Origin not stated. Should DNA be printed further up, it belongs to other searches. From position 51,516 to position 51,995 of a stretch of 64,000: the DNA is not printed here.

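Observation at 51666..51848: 60-aa bacterial histone-fold protein between tRNA-Met and the nuo operon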

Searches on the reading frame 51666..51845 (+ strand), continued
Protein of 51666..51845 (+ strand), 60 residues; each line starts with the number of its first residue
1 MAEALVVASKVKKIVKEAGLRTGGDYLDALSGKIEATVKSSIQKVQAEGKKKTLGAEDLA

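Call 31: fold_search(model_id=the predicted structure, library=pdb)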
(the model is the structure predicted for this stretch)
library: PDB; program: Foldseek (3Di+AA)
matches with E <= 10: 24; with E <= 0.001: 0
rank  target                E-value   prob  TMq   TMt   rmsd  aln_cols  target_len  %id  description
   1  9ezz_B                1.8e-02  1.00  0.72  0.70   3.1        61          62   43  Bacterial histone protein HBb from Bdellovibrio bacteriovorus bound to DNA (released 2024-06-26)
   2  8fvx                  2.7e-02  1.00  0.71  0.69   2.2        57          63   40  Histone from Bdellovibrio bacteriovorus (released 2023-08-30)
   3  9ezz_A                3.3e-02  1.00  0.72  0.71   2.2        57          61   40  Bacterial histone protein HBb from Bdellovibrio bacteriovorus bound to DNA (released 2024-06-26)
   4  9qt0_A                5.8e-02  1.00  0.67  0.71   2.0        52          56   33  DNA-binding bacterial histone HLp from Leptospira perolatii (released 2025-12-24)
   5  9f2c_A                1.4e-01  0.99  0.67  0.69   1.9        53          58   40  Archaeal histone protein HTkC from Thermococcus kodakarensis (released 2024-10-02)
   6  3nqj_B                1.6e+00  0.44  0.57  0.51   3.2        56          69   18  Crystal structure of (CENP-A/H4)2 heterotetramer (released 2010-08-25)
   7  7edx_I                2.8e+00  0.20  0.51  0.30   3.7        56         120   18  p53-bound TFIID-based core PIC on HDM2 promoter (released 2021-05-05)
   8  7ktr_F                3.7e+00  0.20  0.52  0.28   3.5        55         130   18  Cryo-EM structure of the human SAGA coactivator complex (TRRAP, core) (released 2021-11-10)
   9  7kts_F                3.7e+00  0.20  0.52  0.12   3.5        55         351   18  Negative stain EM structure of the human SAGA coactivator complex (TRRAP, core, splicing module) (released 2021-11-10)
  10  5g2e_D                4.9e+00  0.14  0.54  0.40   3.2        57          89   10  Structure of the Nap1 H2A H2B complex (released 2016-08-03)
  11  2vjh_A                5.2e+00  0.08  0.31  0.16   4.2        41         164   24  The structure of Phycoerythrin from Gloeobacter violaceus (released 2008-03-25)
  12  7ap5_AAA              5.6e+00  0.07  0.31  0.16   4.2        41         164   20  Crystal structure of phycoerythrin from cyanobacterium Nostoc sp. WR13 contains multiple stacks of hexameric assembl (released 2021-11-17)
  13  7f86_A                6.5e+00  0.07  0.31  0.16   4.2        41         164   22  Crystal structure of Phycoerythrin from Halomicronema Sp. R31DM (released 2022-04-13)
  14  7edx_k                7.4e+00  0.10  0.47  0.32   3.8        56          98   16  p53-bound TFIID-based core PIC on HDM2 promoter (released 2021-05-05)
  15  2c7j_B                7.4e+00  0.07  0.34  0.16   3.9        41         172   17  Phycoerythrocyanin from Mastigocladus laminosus, 295 K, 3.0 A (released 2006-01-25)
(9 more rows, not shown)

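Call 32: search_protein_representatives(alignment_id=A1)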
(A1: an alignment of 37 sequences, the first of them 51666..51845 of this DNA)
Query: 37 sequences, 60 profile positions. Proteins with E-value up to 0.001 (for the whole library): 435; up to 1e-10: 44; up to 1e-30: 0. The best 150 are listed.
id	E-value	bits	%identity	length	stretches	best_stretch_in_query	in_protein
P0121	3.4e-30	120.0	-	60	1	1-59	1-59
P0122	6.2e-24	99.9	-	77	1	1-59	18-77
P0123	1.1e-21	92.7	-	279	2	2-59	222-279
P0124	4.5e-21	90.7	-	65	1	1-59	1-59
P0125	1.3e-20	89.2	-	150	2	3-53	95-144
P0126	1.9e-20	88.7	-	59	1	1-59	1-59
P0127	1.1e-18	83.1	-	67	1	3-59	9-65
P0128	5.9e-18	80.8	-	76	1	1-59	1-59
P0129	1.8e-17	79.2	-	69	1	1-43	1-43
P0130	2.9e-17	78.6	-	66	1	1-47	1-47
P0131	1.2e-16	76.5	-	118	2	5-59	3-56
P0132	2.0e-16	75.9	-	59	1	1-59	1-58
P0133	3.7e-16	75.0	-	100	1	1-59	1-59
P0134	4.0e-16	74.9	-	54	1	1-39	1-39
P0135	4.2e-16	74.8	-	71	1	5-59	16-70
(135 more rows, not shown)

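Call 38: search_protein_families(library=pfam, proteins=[L041:6203-6901:+, L045:6209-6865:+, L087:3731-4438:+, L042:6249-6923:+, L047:6211-6621:+, L047:6640-7851:+, L055:6211-7581:+, L067:4676-5995:+, L058:930-1445:+], max_evalue=0.01)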
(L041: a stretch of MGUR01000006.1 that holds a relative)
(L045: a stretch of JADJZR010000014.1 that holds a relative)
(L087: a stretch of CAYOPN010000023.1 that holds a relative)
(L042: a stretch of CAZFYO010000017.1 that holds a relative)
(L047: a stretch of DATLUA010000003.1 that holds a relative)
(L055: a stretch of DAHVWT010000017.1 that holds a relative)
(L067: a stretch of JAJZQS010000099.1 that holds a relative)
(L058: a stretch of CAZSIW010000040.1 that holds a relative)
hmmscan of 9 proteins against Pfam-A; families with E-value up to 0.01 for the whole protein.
L041:6203-6901:+ (232 aa): 6 families
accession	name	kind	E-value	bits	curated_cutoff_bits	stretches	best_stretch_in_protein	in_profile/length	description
PF01209.24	Ubie_methyltran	-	1.4e-40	139.5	20.1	1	11-230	7-233/233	ubiE/COQ5 methyltransferase family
PF13649.12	Methyltransf_25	-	3.1e-18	66.7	27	1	54-144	2-97/97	Methyltransferase domain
PF08241.18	Methyltransf_11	-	1.7e-17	64.3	21.2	1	54-146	1-93/95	Methyltransferase domain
PF13489.12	Methyltransf_23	-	8.4e-14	52.1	27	1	45-214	15-163/164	Methyltransferase domain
PF08242.18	Methyltransf_12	-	2.4e-11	44.6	30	1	54-145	1-97/98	Methyltransferase domain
PF13847.12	Methyltransf_31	-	1.3e-10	41.6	27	1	51-147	5-108/145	Methyltransferase domain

L045:6209-6865:+ (218 aa): 12 families
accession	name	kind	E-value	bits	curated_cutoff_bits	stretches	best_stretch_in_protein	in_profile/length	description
PF01209.24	Ubie_methyltran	-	2.7e-31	109.1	20.1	1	2-218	13-233/233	ubiE/COQ5 methyltransferase family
PF13649.12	Methyltransf_25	-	2e-19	70.5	27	1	38-132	1-97/97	Methyltransferase domain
PF08241.18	Methyltransf_11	-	2.3e-18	67.1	21.2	1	39-136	1-95/95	Methyltransferase domain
PF13489.12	Methyltransf_23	-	3.9e-13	49.9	27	1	24-198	9-159/164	Methyltransferase domain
PF08242.18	Methyltransf_12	-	6.5e-12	46.5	30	1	39-134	1-98/98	Methyltransferase domain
PF13847.12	Methyltransf_31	-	2.2e-09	37.6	27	1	34-138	3-111/145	Methyltransferase domain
PF05175.20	MTS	-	0.00032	20.8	23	1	27-68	22-65/170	Methyltransferase small domain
PF02353.26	CMAS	-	0.0005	19.9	27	1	31-68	59-95/273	Mycolic acid cyclopropane synthetase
PF00891.24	Methyltransf_2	-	0.0012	18.7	22.3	1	32-68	60-96/210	O-methyltransferase domain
PF01728.25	FtsJ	-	0.0036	17.7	24.1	1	32-69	19-56/181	FtsJ-like methyltransferase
PF24675.1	NpmA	-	0.0077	16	60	0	36-71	25-60/214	16S rRNA (adenine(1408)-N(1))-methyltransferase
PF02390.23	Methyltransf_4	-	0.0086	16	24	0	37-72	4-39/173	Putative methyltransferase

L087:3731-4438:+ (235 aa): 7 families
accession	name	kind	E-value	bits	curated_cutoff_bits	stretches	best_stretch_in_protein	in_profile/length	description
PF01209.24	Ubie_methyltran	-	1.9e-40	139.1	20.1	1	9-232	5-231/233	ubiE/COQ5 methyltransferase family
PF13649.12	Methyltransf_25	-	1.5e-21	77.3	27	1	54-148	1-97/97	Methyltransferase domain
PF08241.18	Methyltransf_11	-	1.6e-20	74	21.2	1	55-151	1-94/95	Methyltransferase domain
PF13847.12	Methyltransf_31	-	3.5e-17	62.9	27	1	49-151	2-108/145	Methyltransferase domain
PF08242.18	Methyltransf_12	-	5e-15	56.5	30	1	55-149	1-97/98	Methyltransferase domain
PF13489.12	Methyltransf_23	-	7.4e-14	52.2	27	1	43-218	12-163/164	Methyltransferase domain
PF02353.26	CMAS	-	1.5e-06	28.2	27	1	49-154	61-166/273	Mycolic acid cyclopropane synthetase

L042:6249-6923:+ (224 aa): 8 families
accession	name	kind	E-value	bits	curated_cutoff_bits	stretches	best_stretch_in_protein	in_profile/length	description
PF01209.24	Ubie_methyltran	-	1.1e-38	133.3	20.1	1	1-222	12-233/233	ubiE/COQ5 methyltransferase family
PF08241.18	Methyltransf_11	-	6.6e-15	56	21.2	1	43-139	1-94/95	Methyltransferase domain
PF13649.12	Methyltransf_25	-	4.3e-13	50.2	27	1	42-136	1-97/97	Methyltransferase domain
PF13489.12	Methyltransf_23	-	3.9e-07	30.4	27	1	22-204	7-161/164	Methyltransferase domain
PF13847.12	Methyltransf_31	-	5.6e-07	29.8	27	1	38-144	3-113/145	Methyltransferase domain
PF08242.18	Methyltransf_12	-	7.4e-07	30.3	30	1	43-138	1-98/98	Methyltransferase domain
PF20922.3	Anamorsin_N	-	0.00035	20.8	27.1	1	100-146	47-93/163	Anamorsin, N-terminal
PF05148.21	Methyltransf_8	-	0.0016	18.8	27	0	28-143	63-159/219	Hypothetical methyltransferase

L047:6211-6621:+ (136 aa): 0 families

L047:6640-7851:+ (403 aa): 1 family
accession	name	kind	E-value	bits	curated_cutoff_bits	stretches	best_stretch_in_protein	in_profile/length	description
PF00202.27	Aminotran_3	-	1e-124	416.8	30.5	1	19-399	1-402/403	Aminotransferase class-III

L055:6211-7581:+ (456 aa): 4 families
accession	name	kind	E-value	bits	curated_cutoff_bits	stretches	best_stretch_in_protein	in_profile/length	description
PF07992.20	Pyr_redox_2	-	3.1e-09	37.1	26.1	1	6-164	2-162/291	Pyridine nucleotide-disulphide oxidoreductase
PF13454.12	NAD_binding_9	-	4.8e-06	27.1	21.8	1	8-43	1-35/155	FAD-NAD(P)-binding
PF13450.12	NAD_binding_8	-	0.00054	20.6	21.9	1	9-53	1-42/68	NAD(P)-binding Rossmann-like domain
PF00070.33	Pyr_redox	-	0.00061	20.7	22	0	6-25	1-20/82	Pyridine nucleotide-disulphide oxidoreductase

L067:4676-5995:+ (439 aa): 0 families

L058:930-1445:+ (171 aa): 3 families
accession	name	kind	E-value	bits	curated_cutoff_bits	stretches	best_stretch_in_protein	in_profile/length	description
PF13673.13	Acetyltransf_10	-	1e-09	38.9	23.6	1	31-132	11-112/128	Acetyltransferase (GNAT) domain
PF13508.13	Acetyltransf_7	-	9.4e-09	36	27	1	51-128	3-83/84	Acetyltransferase (GNAT) domain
PF00583.31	Acetyltransf_1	-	6.1e-08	33.4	20.7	1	33-127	12-116/116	Acetyltransferase (GNAT) family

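Call 63: predict_structure(alignment_id=A4)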
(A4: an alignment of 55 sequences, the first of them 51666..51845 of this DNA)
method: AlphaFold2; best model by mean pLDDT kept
length: 60 residues; sequences in the alignment: 55
mean_pLDDT: 84.2   pTM: 0.59
mean pLDDT of the five models: 84.2, 82.7, 80.7, 79.9, 77.7
residues with pLDDT >= 90: 12; 70-90: 42; 50-70: 6; < 50: 0
segments of 3 or more residues with pLDDT < 50: none
pLDDT, mean of each block of 10 residues (from residue 1): 75 93 88 89 82 78
secondary structure, 60 per line:
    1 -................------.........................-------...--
elements in order: H2-17 H24-48

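Call 66: fold_search(model_id=the predicted structure, library=pdb)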
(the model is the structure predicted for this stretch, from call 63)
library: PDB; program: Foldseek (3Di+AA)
matches with E <= 10: 28; with E <= 0.001: 0
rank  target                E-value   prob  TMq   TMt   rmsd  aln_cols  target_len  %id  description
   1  9ezz_B                1.6e-02  1.00  0.76  0.74   2.9        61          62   43  Bacterial histone protein HBb from Bdellovibrio bacteriovorus bound to DNA (released 2024-06-26)
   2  9qt0_A                2.8e-02  1.00  0.71  0.75   1.8        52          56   35  DNA-binding bacterial histone HLp from Leptospira perolatii (released 2025-12-24)
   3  8fvx                  3.0e-02  1.00  0.74  0.71   2.2        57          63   40  Histone from Bdellovibrio bacteriovorus (released 2023-08-30)
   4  9f0e_A                3.5e-02  1.00  0.74  0.75   2.1        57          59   40  Bacterial histone protein HBb from Bdellovibrio bacteriovorus bound to DNA (released 2024-06-26)
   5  9ezz_A                3.7e-02  1.00  0.76  0.75   2.0        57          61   40  Bacterial histone protein HBb from Bdellovibrio bacteriovorus bound to DNA (released 2024-06-26)
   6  9f2c_A                9.6e-02  0.99  0.70  0.72   1.6        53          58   40  Archaeal histone protein HTkC from Thermococcus kodakarensis (released 2024-10-02)
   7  4uuz_B                6.9e-01  0.41  0.49  0.41   3.4        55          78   18  MCM2-histone complex (released 2015-02-11)
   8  8q16_H                1.2e+00  0.28  0.47  0.40   3.3        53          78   17  CryoEM structure of rice nucleosome containing a H4 variant chimera (released 2025-02-05)
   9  9rif_B                1.4e+00  0.30  0.53  0.35   3.6        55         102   29  The histone fold domain heterodimer of oocyst rupture proteins 1 and 2 from Plasmodium berghei (released 2026-01-21)
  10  1f66_F                1.5e+00  0.25  0.49  0.38   3.3        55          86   18  2.6 A CRYSTAL STRUCTURE OF A NUCLEOSOME CORE PARTICLE CONTAINING THE VARIANT HISTONE H2A.Z (released 2000-11-27)
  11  1p34_F                1.6e+00  0.25  0.49  0.40   3.4        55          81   18  Crystallographic Studies of Nucleosome Core Particles containing Histone 'Sin' Mutants (released 2004-02-24)
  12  1p3b_B                1.9e+00  0.21  0.48  0.40   3.4        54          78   15  Crystallographic Studies of Nucleosome Core Particles containing Histone 'Sin' Mutants (released 2004-02-24)
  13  7cvo_F                2.2e+00  0.33  0.58  0.39   3.3        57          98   23  crystal structure of Arabidopsis CO CCT domain in complex with NF-YB3/YC4 and FT CORE2 DNA (released 2021-06-16)
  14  9rif_F                2.6e+00  0.20  0.54  0.36   3.1        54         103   26  The histone fold domain heterodimer of oocyst rupture proteins 1 and 2 from Plasmodium berghei (released 2026-01-21)
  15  3w98_B                2.6e+00  0.15  0.46  0.40   3.4        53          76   19  Crystal Structure of Human Nucleosome Core Particle lacking H3.1 N-terminal region (released 2013-08-28)
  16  4z2m_J                2.7e+00  0.25  0.57  0.51   3.1        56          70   20  Crystal structure of human SPT16 Mid-AID/H3-H4 tetramer FACT Histone complex (released 2016-03-09)
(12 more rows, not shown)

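Call 72: search_protein_families(library=phrogs, proteins=[window:51666-51845:+], max_evalue=1)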
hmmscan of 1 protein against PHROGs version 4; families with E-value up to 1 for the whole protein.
seq(60 aa): 1 family
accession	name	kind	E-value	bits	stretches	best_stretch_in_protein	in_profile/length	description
phrog_37141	-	unknown function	0.023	15.8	1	9-53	87-131/189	-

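Call 75: search_protein_families(library=pfam, alignment_id=A1, max_evalue=10)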
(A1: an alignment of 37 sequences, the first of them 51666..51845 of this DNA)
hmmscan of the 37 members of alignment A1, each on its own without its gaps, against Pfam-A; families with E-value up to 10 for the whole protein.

A. member 1, window:51666-51845:+ (60 aa): 1 family
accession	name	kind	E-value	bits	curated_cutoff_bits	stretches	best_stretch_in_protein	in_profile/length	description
PF02302.22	PTS_IIB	-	0.049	14.7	23.6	1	1-44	10-38/90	PTS system, Lactose/Cellobiose specific IIB subunit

B. families by the number of members that match (of 37 scanned): 7 families
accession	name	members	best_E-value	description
PF02538.19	Hydantoinase_B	6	0.062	Hydantoinase B/oxoprolinase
PF02302.22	PTS_IIB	5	0.003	PTS system, Lactose/Cellobiose specific IIB subunit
PF19661.4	DUF6164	4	0.066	Family of unknown function (DUF6164)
PF19121.6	DUF5805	1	0.03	Family of unknown function (DUF5805)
PF02969.23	TAF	1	0.048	TATA box binding protein associated factor (TAF)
PF24582.1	DUF7609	1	0.096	Domain of unknown function (DUF7609)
PF15475.11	UPF0444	1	0.15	Transmembrane protein C12orf23, UPF0444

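Call 79: list_cluster_members(proteins=[P0066, P0074, P0006, P0009, P0043, P0083, P0116, P0119])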
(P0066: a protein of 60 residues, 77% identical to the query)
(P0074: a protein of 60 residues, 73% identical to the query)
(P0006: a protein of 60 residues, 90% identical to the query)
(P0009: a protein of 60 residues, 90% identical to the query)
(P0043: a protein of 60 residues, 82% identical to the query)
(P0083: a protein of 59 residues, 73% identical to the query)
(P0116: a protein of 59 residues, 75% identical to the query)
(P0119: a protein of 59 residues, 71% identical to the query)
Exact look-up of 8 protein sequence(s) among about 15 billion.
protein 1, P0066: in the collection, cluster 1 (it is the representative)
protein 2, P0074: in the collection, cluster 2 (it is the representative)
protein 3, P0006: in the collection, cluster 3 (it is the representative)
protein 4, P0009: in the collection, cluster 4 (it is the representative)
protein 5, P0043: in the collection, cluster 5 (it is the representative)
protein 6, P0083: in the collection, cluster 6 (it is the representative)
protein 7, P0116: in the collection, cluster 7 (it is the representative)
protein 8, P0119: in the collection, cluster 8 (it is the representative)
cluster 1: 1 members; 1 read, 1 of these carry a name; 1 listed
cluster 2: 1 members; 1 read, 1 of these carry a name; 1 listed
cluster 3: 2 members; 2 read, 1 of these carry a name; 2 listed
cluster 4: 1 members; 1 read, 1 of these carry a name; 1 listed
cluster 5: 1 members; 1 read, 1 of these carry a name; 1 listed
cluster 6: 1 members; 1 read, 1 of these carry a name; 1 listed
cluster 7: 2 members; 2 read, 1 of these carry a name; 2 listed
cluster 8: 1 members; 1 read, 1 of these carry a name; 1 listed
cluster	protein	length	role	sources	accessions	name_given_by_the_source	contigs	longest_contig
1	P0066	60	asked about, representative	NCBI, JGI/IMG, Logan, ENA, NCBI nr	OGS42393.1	MAG: hypothetical protein A2506_00065 [Elusimicrobia bacterium RIFOXYD12_FULL_66_9]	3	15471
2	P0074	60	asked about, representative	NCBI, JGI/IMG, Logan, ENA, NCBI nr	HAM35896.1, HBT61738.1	MAG TPA: hypothetical protein DEB40_08340 [Elusimicrobia bacterium] | hypothetical protein [Elusimicrobiota bacterium]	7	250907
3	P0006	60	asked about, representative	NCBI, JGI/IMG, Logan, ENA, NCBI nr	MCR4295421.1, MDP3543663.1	MAG: hypothetical protein NUW21_07790 [Elusimicrobia bacterium] | hypothetical protein | hypothetical protein [Elusimicrobiota bacterium]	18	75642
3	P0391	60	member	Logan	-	-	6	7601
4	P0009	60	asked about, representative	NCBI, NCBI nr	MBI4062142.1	MAG: hypothetical protein HY403_12030 [Elusimicrobia bacterium] | hypothetical protein [Elusimicrobiota bacterium]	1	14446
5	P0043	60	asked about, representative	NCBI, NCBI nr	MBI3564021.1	MAG: hypothetical protein HY079_02355 [Elusimicrobia bacterium] | hypothetical protein [Elusimicrobiota bacterium]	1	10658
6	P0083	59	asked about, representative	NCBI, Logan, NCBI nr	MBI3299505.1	MAG: hypothetical protein HYZ75_15180 [Elusimicrobia bacterium] | hypothetical protein [Elusimicrobiota bacterium]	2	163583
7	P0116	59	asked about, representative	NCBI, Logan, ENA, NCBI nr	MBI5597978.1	MAG: hypothetical protein HY928_18000 [Elusimicrobia bacterium] | hypothetical protein [Elusimicrobiota bacterium]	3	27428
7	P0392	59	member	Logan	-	-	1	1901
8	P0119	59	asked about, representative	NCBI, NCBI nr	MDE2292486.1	MAG: hypothetical protein KGL53_10415 [Elusimicrobia bacterium] | hypothetical protein [Elusimicrobiota bacterium]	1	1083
